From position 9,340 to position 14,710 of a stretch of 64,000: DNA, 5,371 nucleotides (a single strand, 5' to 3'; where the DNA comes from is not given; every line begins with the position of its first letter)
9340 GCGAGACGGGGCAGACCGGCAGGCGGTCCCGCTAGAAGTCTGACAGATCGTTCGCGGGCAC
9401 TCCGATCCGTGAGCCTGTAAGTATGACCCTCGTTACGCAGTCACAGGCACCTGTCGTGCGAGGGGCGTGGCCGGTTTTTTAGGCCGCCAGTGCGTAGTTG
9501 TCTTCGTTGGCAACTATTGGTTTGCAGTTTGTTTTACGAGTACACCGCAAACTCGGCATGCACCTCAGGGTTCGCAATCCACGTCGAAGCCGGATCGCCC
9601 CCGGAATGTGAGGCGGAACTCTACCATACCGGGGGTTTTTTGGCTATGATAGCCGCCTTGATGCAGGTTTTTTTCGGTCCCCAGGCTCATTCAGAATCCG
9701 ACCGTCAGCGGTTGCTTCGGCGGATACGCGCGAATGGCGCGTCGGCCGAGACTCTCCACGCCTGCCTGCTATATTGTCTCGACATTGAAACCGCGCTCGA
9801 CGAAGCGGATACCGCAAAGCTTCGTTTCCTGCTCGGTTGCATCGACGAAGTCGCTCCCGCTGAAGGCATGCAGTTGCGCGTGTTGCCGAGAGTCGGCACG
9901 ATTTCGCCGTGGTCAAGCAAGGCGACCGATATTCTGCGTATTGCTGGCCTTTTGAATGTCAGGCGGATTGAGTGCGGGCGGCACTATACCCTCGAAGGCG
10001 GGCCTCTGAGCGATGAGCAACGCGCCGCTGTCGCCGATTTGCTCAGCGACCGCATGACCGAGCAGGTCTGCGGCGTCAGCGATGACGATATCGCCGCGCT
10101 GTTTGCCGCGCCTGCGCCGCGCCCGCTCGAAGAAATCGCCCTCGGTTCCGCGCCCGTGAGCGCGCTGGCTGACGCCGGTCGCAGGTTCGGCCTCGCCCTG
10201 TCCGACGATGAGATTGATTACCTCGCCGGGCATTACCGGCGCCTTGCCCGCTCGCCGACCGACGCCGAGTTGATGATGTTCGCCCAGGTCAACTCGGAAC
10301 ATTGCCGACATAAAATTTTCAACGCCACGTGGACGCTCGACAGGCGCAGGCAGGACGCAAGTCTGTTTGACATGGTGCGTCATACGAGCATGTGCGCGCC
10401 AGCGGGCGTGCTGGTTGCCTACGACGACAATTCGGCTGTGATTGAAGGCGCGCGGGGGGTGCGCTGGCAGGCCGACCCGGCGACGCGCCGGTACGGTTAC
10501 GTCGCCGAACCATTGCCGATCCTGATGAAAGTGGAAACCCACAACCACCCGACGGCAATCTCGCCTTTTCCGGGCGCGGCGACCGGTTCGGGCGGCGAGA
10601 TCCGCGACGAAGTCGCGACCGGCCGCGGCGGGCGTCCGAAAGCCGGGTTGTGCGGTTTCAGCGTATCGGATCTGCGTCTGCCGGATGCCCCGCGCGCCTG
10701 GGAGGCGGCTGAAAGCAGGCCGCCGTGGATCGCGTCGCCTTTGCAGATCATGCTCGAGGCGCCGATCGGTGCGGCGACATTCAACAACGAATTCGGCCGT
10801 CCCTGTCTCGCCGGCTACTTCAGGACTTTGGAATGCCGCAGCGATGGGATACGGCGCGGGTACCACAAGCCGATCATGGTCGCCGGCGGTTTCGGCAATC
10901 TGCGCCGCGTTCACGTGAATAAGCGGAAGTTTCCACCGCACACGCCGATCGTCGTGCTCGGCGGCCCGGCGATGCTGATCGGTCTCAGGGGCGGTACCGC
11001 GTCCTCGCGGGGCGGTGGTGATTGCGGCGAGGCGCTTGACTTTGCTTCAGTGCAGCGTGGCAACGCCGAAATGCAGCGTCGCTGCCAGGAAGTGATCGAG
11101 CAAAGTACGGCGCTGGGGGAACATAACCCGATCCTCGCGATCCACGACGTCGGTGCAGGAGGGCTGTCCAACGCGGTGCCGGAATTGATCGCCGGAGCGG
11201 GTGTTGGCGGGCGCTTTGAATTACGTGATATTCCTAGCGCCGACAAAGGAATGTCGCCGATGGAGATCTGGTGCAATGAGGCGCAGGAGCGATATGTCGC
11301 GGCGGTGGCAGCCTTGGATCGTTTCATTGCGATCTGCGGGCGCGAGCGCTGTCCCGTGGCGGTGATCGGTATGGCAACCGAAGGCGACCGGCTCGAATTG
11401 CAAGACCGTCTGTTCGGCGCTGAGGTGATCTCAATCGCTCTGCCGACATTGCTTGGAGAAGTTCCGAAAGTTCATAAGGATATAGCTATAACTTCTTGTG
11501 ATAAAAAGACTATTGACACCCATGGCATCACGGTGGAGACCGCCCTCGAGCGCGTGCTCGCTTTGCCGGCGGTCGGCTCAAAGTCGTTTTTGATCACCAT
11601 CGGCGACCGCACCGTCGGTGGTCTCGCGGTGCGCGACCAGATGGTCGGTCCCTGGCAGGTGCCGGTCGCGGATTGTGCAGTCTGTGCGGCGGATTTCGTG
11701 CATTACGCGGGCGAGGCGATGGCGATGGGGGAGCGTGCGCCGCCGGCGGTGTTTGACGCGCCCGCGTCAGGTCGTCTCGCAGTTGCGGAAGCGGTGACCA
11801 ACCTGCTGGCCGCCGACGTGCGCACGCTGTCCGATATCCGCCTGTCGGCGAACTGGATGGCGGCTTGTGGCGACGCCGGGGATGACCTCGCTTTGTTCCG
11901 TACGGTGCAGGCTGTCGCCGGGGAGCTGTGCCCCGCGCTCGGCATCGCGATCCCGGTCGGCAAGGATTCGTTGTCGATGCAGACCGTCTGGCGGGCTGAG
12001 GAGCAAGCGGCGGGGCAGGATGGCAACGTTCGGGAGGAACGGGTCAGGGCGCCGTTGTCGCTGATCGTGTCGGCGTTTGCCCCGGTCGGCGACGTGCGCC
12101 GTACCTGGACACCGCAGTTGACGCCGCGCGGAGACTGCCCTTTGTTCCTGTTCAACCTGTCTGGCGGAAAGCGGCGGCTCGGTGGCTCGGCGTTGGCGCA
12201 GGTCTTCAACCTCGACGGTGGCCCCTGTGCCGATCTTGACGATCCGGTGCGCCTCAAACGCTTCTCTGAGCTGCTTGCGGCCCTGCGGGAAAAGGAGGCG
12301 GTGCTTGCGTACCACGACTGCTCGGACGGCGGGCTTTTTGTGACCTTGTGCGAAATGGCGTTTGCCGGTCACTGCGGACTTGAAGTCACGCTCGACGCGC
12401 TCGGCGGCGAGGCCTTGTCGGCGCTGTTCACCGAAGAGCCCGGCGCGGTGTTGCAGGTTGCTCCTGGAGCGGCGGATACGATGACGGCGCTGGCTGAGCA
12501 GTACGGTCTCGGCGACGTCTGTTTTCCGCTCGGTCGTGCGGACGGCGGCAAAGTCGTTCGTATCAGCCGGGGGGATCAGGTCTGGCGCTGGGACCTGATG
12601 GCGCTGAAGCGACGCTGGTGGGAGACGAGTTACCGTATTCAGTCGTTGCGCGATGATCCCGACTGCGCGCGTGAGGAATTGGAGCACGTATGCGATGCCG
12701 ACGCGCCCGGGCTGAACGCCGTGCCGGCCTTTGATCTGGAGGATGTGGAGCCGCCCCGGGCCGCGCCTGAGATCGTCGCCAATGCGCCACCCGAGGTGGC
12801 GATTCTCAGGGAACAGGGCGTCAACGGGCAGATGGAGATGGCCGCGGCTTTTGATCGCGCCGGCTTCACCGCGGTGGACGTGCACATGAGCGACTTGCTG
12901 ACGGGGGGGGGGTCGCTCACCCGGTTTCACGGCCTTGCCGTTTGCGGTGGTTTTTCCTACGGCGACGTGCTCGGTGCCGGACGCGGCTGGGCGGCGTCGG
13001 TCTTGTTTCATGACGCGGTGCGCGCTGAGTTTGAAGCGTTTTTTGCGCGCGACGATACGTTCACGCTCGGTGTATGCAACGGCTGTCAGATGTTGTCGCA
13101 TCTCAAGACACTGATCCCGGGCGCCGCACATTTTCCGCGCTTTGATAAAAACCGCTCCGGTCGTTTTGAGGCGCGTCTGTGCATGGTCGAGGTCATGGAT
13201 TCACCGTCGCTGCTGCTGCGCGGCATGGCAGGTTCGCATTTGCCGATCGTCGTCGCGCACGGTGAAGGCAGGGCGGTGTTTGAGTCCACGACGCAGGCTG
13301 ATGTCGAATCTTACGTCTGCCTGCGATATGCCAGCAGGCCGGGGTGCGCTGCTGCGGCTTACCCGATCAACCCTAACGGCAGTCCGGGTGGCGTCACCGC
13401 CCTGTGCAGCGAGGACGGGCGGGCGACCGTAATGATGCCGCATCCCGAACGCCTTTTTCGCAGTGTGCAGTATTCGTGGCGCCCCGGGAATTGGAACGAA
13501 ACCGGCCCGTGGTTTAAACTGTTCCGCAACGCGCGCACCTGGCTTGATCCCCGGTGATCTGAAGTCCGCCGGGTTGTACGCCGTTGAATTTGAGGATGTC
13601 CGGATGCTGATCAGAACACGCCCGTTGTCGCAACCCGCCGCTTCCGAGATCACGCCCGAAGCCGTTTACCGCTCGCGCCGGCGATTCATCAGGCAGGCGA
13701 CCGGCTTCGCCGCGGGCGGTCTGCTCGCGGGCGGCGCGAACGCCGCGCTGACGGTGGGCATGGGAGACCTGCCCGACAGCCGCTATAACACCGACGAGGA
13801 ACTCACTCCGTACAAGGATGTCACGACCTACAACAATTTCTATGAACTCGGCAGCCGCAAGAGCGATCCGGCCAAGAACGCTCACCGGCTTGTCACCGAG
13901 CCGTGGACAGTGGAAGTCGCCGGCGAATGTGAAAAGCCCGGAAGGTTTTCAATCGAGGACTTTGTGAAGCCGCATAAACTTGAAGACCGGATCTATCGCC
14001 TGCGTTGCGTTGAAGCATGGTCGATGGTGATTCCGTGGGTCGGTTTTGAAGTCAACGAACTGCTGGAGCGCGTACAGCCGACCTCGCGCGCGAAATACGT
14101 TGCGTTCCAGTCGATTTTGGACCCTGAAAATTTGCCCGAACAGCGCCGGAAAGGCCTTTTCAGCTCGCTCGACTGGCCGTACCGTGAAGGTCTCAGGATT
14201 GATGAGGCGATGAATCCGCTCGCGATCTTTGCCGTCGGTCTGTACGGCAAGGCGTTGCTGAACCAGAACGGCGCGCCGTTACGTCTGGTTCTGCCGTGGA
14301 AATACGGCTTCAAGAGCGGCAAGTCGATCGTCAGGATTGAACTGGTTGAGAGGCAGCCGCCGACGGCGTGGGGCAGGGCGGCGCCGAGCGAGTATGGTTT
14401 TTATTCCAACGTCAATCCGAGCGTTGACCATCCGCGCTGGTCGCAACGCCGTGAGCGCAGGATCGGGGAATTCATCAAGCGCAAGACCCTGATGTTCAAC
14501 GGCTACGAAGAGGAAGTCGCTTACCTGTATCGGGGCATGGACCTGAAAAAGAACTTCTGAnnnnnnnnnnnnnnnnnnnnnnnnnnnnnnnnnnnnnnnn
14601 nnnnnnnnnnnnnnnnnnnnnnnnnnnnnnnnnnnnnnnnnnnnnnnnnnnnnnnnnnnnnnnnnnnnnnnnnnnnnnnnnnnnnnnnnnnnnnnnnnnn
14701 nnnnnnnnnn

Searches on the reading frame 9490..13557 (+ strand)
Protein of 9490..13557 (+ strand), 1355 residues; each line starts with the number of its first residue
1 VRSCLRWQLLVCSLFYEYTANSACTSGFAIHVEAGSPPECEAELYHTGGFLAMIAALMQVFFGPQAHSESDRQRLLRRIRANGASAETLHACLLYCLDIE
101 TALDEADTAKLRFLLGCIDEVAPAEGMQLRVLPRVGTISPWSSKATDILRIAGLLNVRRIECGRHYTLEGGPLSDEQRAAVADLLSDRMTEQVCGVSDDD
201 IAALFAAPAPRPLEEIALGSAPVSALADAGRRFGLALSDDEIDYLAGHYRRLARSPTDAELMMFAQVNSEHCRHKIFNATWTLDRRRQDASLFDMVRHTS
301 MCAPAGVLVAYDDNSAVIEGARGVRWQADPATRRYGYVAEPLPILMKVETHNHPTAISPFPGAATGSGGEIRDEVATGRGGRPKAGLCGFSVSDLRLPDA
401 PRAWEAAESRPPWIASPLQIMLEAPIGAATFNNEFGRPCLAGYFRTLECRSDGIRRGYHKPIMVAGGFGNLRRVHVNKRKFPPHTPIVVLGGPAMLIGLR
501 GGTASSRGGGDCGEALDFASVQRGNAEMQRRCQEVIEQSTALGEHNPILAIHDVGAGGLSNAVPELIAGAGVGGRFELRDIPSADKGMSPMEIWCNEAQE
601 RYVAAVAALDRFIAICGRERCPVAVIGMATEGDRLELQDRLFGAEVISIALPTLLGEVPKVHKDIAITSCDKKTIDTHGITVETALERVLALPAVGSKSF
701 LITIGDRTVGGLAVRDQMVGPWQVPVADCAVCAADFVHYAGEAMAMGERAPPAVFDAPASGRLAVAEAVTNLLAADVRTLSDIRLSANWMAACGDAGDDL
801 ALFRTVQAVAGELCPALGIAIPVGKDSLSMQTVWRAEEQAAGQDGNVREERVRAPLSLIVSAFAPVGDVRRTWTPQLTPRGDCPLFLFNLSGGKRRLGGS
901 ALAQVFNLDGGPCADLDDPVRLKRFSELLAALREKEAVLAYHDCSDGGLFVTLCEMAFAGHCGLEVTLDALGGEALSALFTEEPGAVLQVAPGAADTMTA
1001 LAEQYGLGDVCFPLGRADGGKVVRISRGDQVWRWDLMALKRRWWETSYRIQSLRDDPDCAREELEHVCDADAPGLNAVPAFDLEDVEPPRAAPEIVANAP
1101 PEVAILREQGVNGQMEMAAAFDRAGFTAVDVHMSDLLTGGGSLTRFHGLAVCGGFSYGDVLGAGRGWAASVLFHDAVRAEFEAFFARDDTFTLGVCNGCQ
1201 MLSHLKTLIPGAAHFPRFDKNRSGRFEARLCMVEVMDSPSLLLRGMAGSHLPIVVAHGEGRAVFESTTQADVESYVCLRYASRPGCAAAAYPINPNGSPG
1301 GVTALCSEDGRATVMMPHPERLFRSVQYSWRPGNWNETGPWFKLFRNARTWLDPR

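Call 100: search_protein_families(library=pfam, proteins=[window:9490-13557:+], max_evalue=0.00001)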
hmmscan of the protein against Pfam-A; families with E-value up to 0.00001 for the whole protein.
window:9490-13557:+ (1355 aa): 5 families
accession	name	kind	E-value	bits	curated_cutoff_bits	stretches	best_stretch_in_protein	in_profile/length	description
PF13507.12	GATase_5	-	6.8e-100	333.9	27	1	1101-1352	2-260/260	CobB/CobQ-like glutamine amidotransferase domain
PF22689.1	FGAR-AT_PurM_N-like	-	2.4e-73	245.6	27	1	697-865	1-160/160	FGAR-AT PurM_N-like domain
PF02769.27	AIRS_C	-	2.7e-48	164.5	23.1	2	487-639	6-155/156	AIR synthase related protein, C-terminal domain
PF18076.6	FGAR-AT_N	-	1.1e-27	96.7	26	1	94-204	3-114/115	Formylglycinamide ribonucleotide amidotransferase N-terminal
PF18072.6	FGAR-AT_linker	-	5.1e-21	75.4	26.6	1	226-275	1-50/50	Formylglycinamide ribonucleotide amidotransferase linker domain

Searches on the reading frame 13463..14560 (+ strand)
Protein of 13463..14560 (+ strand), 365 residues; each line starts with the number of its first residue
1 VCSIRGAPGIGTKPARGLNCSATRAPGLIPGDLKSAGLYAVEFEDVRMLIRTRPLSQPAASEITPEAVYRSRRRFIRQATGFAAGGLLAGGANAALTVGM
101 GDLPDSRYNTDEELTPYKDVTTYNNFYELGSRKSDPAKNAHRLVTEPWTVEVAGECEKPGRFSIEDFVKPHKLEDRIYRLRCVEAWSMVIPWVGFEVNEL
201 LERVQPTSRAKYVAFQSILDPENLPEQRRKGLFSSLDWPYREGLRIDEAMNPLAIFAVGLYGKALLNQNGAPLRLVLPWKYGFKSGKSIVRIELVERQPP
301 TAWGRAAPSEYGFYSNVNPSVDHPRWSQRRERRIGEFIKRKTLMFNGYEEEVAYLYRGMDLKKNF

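Call 100: search_protein_families(library=pfam, proteins=[window:13463-14560:+], max_evalue=0.00001)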
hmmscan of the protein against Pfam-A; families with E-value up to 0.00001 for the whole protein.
window:13463-14560:+ (365 aa): 1 family
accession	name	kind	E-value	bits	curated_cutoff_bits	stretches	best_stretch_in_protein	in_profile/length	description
PF00174.25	Oxidored_molyb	-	1.9e-28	99.6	24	1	145-303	9-169/169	Oxidoreductase molybdopterin binding domain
